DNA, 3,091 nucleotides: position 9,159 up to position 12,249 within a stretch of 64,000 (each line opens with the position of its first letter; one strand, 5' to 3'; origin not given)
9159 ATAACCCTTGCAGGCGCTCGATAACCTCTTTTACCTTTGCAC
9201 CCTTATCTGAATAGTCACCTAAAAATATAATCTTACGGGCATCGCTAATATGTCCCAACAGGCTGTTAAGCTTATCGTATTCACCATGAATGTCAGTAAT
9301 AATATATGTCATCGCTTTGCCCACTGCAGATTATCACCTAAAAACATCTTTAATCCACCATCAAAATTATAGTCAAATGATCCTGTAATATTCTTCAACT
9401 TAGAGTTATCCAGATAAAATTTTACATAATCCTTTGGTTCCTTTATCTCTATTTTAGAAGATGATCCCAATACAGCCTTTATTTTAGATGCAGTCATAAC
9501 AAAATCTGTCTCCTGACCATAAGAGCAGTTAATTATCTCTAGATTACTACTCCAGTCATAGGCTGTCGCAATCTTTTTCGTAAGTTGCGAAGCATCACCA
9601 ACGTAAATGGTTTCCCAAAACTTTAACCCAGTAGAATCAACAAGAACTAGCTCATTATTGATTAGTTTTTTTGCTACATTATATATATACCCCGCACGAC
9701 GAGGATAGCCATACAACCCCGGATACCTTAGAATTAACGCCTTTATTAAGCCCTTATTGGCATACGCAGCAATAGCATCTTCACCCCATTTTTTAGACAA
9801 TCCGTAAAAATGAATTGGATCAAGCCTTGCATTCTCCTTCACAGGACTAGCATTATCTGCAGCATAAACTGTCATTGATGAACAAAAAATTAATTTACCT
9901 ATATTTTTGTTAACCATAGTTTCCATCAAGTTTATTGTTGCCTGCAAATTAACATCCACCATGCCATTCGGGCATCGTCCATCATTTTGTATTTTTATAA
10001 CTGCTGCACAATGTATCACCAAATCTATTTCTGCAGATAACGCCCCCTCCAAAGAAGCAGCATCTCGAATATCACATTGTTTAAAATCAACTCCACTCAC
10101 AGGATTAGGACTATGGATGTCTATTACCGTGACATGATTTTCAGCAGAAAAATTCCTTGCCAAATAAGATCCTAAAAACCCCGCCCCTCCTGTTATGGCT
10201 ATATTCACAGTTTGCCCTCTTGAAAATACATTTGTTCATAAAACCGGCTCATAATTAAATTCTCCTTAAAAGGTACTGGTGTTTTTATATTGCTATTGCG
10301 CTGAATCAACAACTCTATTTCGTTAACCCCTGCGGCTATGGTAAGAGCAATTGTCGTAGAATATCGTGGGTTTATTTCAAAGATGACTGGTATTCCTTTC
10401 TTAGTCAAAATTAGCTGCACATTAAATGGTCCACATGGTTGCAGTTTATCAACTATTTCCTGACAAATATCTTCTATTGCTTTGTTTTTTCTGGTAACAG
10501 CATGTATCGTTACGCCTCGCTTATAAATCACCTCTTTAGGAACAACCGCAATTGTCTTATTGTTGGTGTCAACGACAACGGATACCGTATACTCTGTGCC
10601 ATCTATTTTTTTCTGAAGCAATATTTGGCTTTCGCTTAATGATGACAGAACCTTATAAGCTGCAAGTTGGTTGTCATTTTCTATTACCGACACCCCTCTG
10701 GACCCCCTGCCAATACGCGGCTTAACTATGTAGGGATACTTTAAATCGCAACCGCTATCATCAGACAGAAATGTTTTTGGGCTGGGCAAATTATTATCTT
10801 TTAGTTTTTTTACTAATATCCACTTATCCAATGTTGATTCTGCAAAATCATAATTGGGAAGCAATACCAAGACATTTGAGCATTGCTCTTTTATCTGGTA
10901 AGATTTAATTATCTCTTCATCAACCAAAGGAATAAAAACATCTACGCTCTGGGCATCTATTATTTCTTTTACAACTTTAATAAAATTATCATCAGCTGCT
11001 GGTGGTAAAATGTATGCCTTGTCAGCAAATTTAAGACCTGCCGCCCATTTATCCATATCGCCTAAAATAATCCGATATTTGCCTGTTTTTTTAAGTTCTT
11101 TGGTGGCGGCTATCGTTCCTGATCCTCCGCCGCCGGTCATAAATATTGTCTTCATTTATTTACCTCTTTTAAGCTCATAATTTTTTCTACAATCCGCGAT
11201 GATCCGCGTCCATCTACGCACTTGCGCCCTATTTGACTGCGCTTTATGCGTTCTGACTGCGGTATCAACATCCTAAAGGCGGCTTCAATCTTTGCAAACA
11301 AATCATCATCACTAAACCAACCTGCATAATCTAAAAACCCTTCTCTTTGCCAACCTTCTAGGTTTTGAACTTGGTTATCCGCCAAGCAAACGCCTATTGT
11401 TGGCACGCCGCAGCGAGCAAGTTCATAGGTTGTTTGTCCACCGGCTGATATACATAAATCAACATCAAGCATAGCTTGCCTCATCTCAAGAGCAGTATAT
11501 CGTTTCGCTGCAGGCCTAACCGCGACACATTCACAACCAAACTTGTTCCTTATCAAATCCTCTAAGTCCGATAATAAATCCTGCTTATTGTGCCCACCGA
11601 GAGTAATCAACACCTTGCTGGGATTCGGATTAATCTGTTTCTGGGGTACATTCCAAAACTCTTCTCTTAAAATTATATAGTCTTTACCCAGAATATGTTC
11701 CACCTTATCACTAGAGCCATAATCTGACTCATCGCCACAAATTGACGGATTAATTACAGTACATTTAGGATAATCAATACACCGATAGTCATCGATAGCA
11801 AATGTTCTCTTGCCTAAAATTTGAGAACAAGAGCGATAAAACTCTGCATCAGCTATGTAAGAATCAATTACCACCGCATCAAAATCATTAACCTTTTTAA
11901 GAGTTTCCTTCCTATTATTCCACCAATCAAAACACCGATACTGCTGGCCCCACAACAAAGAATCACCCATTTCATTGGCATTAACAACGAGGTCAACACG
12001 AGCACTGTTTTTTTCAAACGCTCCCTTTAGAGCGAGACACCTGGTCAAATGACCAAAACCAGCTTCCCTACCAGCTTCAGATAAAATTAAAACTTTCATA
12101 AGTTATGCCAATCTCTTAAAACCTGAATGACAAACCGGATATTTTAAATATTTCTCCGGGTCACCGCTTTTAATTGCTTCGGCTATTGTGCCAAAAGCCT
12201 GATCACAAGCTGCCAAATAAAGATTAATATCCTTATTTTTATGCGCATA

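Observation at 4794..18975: Pseudaminic-acid-type nonulosonate pathway embedded in an unusually elaborate tailoring set (B12-radical-SAM, ATP-grasp, PIG-L deacetylase + formyltransferase, class-III aminotransferase, Gfo/Idh/MocA, two MTases)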

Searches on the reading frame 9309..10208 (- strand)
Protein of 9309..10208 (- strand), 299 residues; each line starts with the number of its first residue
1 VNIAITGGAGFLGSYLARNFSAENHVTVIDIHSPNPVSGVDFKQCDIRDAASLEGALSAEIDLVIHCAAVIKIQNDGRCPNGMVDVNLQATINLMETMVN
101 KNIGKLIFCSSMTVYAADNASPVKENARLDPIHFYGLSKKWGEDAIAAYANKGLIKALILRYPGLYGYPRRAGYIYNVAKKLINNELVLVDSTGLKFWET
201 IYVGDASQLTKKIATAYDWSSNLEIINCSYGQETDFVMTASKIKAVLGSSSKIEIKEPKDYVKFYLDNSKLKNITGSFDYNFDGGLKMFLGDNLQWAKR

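Call 4: search_protein_families(library=pfam, proteins=[window:9309-10208:-])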
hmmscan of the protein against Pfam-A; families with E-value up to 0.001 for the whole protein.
window:9309-10208:- (299 aa): 7 families
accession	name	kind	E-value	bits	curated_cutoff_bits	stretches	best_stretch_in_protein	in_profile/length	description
PF01370.27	Epimerase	-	1.8e-34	119.7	20.9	1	3-228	1-239/240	NAD dependent epimerase/dehydratase family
PF04321.23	RmlD_sub_bind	-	1.6e-20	73.8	27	1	1-187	1-172/287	RmlD substrate binding domain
PF01073.25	3Beta_HSD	-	1.8e-20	73.6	22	1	4-206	1-221/280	3-beta hydroxysteroid dehydrogenase/isomerase family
PF16363.11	GDP_Man_Dehyd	-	1.6e-19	71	27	1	5-168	2-186/332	GDP-mannose 4,6 dehydratase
PF07993.18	NAD_binding_4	-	4.6e-09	36.3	20.1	1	57-175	85-216/258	Male sterility protein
PF02719.21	Polysacc_synt_2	-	2.3e-07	30.8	20.2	1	44-198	60-203/293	Polysaccharide biosynthesis protein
PF13460.12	NAD_binding_10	-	6.1e-06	26.7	27.2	1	7-124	1-113/184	NAD(P)H-binding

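Call 6: search_protein_families(library=ncbifam, proteins=[window:9309-10208:-], max_evalue=0.00001)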
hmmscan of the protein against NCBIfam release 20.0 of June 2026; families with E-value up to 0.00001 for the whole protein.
window:9309-10208:- (299 aa): 17 families
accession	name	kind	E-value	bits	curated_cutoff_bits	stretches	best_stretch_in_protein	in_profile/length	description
TIGR01179.1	galE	equivalog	1.2e-27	96.6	262.3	1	3-165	2-176/332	UDP-glucose 4-epimerase GalE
NF043036.1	ErythonDh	equivalog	8e-24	84.4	325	1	1-165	1-179/321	D-erythronate dehydrogenase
TIGR01214.1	rmlD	equivalog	1.8e-18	66.7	224.05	1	3-186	2-171/285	dTDP-4-dehydrorhamnose reductase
TIGR02197.1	heptose_epim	equivalog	6.1e-16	58.5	274.6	1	3-260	1-274/316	ADP-glyceromanno-heptose 6-epimerase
TIGR04180.1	EDH_00030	hypoth_equivalog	9.8e-16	57.7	475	1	20-257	31-266/297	NAD-dependent 4,6-dehydratase LegB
TIGR01181.1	dTDP_gluc_dehyt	equivalog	1.5e-14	53.8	365.1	1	3-287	2-305/321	dTDP-glucose 4,6-dehydratase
NF042423.1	oxyalk_red_Shew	equivalog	6.6e-12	45.1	580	1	3-208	11-215/331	2-alkyl-3-oxoalkanoate reductase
NF007956.0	PRK10675.1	subfamily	8.9e-12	44.8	394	1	1-144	1-158/338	UDP-glucose 4-epimerase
NF004520.0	PRK05865.1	equivalog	1.1e-11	43.4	1509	1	1-112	1-104/854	sugar epimerase family protein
TIGR03466.1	HpnA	hypoth_equivalog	2e-11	43.4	367.65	1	3-154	3-160/327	hopanoid-associated sugar epimerase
NF047922.1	GDPFucSynFcl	equivalog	4.2e-09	36.3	500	0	3-129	5-123/308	GDP-L-fucose synthase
NF042422.1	oxyalk_red_OleD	equivalog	4.5e-09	36.1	580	1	1-124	1-122/329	2-alkyl-3-oxoalkanoate reductase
NF052578.1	StrlDmthSdmBMthl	equivalog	1.7e-08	34.6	600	1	1-131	1-133/328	sterol demethylase protein SdmB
TIGR03589.1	PseB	equivalog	7.1e-08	31.8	407.75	1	32-111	36-125/324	UDP-N-acetylglucosamine 4,6-dehydratase (inverting)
TIGR01777.1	yfcH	hypoth_equivalog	2.9e-06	27.1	207.35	1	3-161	1-161/292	TIGR01777 family oxidoreductase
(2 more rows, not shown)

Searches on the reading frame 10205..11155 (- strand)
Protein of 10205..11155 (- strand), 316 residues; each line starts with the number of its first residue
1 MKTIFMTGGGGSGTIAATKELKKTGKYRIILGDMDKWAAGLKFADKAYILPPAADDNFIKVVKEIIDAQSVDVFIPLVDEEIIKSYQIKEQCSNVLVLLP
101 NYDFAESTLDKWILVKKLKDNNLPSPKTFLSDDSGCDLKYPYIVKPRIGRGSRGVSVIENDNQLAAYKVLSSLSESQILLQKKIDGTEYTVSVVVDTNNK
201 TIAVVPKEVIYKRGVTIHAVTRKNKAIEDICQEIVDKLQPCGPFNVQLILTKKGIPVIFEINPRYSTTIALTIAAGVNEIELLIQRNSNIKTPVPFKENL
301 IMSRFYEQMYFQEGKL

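Call 5: search_protein_families(library=pfam, proteins=[window:10205-11155:-])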
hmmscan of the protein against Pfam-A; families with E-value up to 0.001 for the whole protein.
window:10205-11155:- (316 aa): 7 families
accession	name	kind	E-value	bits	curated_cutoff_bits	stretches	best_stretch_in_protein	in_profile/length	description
PF02655.19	ATP-grasp_3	-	1.7e-22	80.7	23.2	1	110-268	3-160/160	ATP-grasp domain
PF15632.11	ATPgrasp_Ter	-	2.9e-17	63.1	29.1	1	176-298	3-121/131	ATP-grasp in the biosynthetic pathway with Ter operon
PF21360.3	PylC-like_N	-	8e-11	42.4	27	1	17-92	12-88/96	PylC-like, N-terminal domain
PF07478.18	Dala_Dala_lig_C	-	4e-09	36.7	24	1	137-239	34-150/204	D-ala D-ala ligase C-terminus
PF02786.22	CPSase_L_D2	-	5.6e-09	36.3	19.8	1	137-274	36-189/211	Carbamoyl-phosphate synthase L chain, ATP binding domain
PF13535.11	ATP-grasp_4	-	7.8e-09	35.8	27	1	139-265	2-152/160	ATP-grasp domain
PF02222.28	ATP-grasp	-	2.6e-07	30.9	27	1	136-273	27-171/179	ATP-grasp domain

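Call 7: search_protein_families(library=ncbifam, proteins=[window:10205-11155:-], max_evalue=0.00001)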
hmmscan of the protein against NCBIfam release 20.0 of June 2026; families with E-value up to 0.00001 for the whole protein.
window:10205-11155:- (316 aa): 20 families
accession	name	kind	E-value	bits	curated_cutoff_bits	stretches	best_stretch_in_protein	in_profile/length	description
NF009405.0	PRK12767.1-4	equivalog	1.4e-51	175.4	390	1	18-314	18-318/320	carbamoyl phosphate synthase-like protein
NF009402.0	PRK12767.1-1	equivalog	1.8e-49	168.4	218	1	2-306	3-319/329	carbamoyl phosphate synthase-like protein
NF009406.0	PRK12767.1-5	equivalog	1e-29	103.7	271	1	19-307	22-316/327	carbamoyl phosphate synthase-like protein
NF009404.0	PRK12767.1-3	equivalog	6.3e-29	100.9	316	1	19-285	20-304/344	carbamoyl phosphate synthase-like protein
NF009403.0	PRK12767.1-2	equivalog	9.1e-29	100.7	286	1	18-239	15-240/342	carbamoyl phosphate synthase-like protein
NF005315.0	PRK06849.1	equivalog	8.7e-17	61.2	406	1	2-310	5-317/389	hypothetical protein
NF053643.1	Ddl_archaea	equivalog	3.8e-15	55.7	500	1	28-285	24-293/367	putative pseudomurein biosynthesis ATP-grasp protein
NF002563.0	PRK02186.1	subfamily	7.4e-13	47.6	625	1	110-266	107-278/890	argininosuccinate lyase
TIGR01369.1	CPSaseII_lrg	equivalog_domain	5.7e-12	44.1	1027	1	140-280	705-857/1052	carbamoyl-phosphate synthase (glutamine-hydrolyzing) large subunit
TIGR03909.1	pyrrolys_PylC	equivalog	7.2e-12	44.7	248.3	1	21-286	17-276/374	3-methylornithine--L-lysine ligase PylC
NF002378.0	PRK01372.1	subfamily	5e-11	41.9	243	1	108-262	98-268/305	D-alanine--D-alanine ligase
NF003671.0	PRK05294.1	equivalog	1.5e-10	39.4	599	1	137-271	699-844/1058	carbamoyl-phosphate synthase large subunit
TIGR01205.1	D_ala_D_alaTIGR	subfamily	3.8e-09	36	245.65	1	135-263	142-285/318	D-alanine--D-alanine ligase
NF004679.0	PRK06019.1-5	equivalog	1e-07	31.2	326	1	78-265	68-268/376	5-(carboxyamino)imidazole ribonucleotide synthase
TIGR01161.1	purK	equivalog_domain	1.9e-07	30.7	318.4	1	78-267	66-268/362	5-(carboxyamino)imidazole ribonucleotide synthase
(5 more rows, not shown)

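Call 32: search_solved_structures(query=window:10205-11155:-, max_evalue=0.00001)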
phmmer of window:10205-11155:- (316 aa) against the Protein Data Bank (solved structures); distinct sequences matched with E-value up to 0.00001: 3.
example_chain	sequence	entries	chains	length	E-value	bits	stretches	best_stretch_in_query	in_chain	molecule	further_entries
3ax6_A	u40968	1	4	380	2.7e-09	39.9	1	1-278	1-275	Phosphoribosylaminoimidazole carboxylase, ATPase subunit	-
2pn1_A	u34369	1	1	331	3.4e-09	39.5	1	23-279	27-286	Carbamoylphosphate synthase large subunit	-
4ffl_A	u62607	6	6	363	1.3e-06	31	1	1-287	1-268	PylC | Putative uncharacterized protein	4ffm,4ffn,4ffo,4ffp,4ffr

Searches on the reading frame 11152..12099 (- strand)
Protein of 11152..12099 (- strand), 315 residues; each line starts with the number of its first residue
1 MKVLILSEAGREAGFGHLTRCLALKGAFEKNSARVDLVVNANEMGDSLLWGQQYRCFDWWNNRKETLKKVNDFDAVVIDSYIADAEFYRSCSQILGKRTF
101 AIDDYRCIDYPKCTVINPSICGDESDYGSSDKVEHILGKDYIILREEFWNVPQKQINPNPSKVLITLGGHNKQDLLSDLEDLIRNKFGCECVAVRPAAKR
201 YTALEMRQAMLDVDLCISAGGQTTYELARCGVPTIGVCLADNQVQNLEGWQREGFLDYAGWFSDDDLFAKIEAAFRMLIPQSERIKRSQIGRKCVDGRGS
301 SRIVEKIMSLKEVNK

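Call 5: search_protein_families(library=pfam, proteins=[window:11152-12099:-])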
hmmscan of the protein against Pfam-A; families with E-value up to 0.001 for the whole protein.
window:11152-12099:- (315 aa): 0 families

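Call 7: search_protein_families(library=ncbifam, proteins=[window:11152-12099:-], max_evalue=0.00001)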
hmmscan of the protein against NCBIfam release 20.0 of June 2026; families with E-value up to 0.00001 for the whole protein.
window:11152-12099:- (315 aa): 1 family
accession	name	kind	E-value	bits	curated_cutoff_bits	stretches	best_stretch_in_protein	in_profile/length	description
TIGR03590.1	PseG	equivalog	2.7e-34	119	153.55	2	1-176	1-187/280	UDP-2,4-diacetamido-2,4,6-trideoxy-beta-L-altropyranose hydrolase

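Call 28: search_protein_families(library=pfam, proteins=[window:11152-12099:-], max_evalue=5)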
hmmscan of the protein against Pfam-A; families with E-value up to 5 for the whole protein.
window:11152-12099:- (315 aa): 1 family
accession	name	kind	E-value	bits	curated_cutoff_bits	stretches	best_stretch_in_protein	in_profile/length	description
PF04101.22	Glyco_tran_28_C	-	0.013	15.9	22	1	204-241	63-101/166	Glycosyltransferase family 28 C-terminal domain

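Call 37: search_solved_structures(query=window:11152-12099:-, max_evalue=1, show_alignments=1)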
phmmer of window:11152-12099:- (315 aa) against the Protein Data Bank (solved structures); distinct sequences matched with E-value up to 1: 2.
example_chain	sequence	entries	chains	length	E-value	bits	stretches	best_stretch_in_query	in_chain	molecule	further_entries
3hbm_A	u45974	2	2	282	0.02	17.5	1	1-175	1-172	UDP-sugar hydrolase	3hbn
4pav_A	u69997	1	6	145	0.39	13.2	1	137-183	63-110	Glyoxalase family protein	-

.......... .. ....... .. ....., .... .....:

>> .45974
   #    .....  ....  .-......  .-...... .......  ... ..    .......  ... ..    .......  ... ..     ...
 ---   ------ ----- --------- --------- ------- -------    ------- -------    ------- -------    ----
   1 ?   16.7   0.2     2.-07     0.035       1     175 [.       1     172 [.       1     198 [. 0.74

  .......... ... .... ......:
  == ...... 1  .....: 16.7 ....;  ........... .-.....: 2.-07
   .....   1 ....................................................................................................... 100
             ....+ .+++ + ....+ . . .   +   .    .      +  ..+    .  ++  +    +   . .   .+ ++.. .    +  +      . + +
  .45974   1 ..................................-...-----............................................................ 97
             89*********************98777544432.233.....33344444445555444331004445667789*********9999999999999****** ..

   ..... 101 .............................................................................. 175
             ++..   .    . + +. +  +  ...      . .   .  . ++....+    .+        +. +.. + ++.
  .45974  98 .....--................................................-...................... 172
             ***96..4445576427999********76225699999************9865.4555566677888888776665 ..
